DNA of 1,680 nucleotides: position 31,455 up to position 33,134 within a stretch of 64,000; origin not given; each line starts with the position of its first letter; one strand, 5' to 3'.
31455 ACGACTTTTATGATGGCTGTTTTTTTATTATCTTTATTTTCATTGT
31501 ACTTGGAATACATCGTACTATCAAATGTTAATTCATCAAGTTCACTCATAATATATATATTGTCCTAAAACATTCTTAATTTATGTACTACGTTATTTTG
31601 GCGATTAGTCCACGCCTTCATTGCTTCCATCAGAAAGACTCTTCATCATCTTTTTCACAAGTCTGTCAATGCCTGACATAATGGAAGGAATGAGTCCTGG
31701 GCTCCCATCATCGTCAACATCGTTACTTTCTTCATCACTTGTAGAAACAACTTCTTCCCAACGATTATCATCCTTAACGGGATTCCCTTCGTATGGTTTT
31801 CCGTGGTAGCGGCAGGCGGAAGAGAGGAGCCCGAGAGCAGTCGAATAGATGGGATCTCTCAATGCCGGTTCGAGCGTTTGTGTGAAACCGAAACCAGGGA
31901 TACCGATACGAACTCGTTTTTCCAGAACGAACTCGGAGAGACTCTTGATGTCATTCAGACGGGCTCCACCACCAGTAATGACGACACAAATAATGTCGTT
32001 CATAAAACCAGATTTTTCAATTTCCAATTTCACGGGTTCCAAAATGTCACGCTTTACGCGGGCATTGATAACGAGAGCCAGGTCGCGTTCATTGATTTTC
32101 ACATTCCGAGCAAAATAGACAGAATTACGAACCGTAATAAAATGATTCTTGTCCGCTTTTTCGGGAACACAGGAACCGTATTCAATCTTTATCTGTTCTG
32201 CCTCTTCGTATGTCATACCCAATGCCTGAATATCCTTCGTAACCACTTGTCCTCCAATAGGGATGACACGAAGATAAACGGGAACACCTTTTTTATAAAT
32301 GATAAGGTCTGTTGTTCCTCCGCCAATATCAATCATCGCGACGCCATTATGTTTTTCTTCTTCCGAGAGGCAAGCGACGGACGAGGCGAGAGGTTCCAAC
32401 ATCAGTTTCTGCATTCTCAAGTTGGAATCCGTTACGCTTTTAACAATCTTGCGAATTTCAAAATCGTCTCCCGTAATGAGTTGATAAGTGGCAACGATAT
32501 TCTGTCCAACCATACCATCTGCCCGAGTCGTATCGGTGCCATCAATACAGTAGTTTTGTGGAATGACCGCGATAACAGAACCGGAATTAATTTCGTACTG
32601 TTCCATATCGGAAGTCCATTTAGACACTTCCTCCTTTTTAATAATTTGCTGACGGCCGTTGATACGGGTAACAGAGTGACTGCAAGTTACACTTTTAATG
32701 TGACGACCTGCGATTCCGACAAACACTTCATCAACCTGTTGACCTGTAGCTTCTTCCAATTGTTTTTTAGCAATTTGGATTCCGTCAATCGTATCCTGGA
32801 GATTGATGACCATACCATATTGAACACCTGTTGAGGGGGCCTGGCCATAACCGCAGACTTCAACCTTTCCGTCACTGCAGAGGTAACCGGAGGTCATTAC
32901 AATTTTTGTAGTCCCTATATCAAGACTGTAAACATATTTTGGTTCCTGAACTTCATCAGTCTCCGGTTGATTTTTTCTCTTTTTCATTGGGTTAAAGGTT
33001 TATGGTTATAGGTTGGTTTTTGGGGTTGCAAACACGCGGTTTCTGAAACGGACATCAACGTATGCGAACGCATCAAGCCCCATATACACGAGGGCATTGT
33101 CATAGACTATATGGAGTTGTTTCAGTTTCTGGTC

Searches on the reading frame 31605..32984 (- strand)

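Call 79: search_protein_families(library=pfam, proteins=[window:31605-32984:-], max_evalue=0.0001)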
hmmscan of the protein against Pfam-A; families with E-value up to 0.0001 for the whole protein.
window:31605-32984:- (459 aa): 5 families
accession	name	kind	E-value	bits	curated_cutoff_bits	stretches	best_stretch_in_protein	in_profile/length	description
PF14450.12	FtsA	-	2.5e-30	105.9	31.8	1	216-385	1-127/127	Cell division protein FtsA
PF06723.19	MreB_Mbl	-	9.4e-13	48.1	27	1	175-350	107-293/327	MreB/Mbl protein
PF11104.14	PilM_2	-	1e-09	38.3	27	1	203-268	170-236/340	Type IV pilus assembly protein PilM;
PF02491.25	SHS2_FTSA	-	3.5e-08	34.1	25.4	1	93-171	1-79/79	SHS2 domain inserted in FTSA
PF06277.17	EutA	-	1.1e-05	24.9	27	1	205-265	136-195/475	Ethanolamine utilisation protein EutA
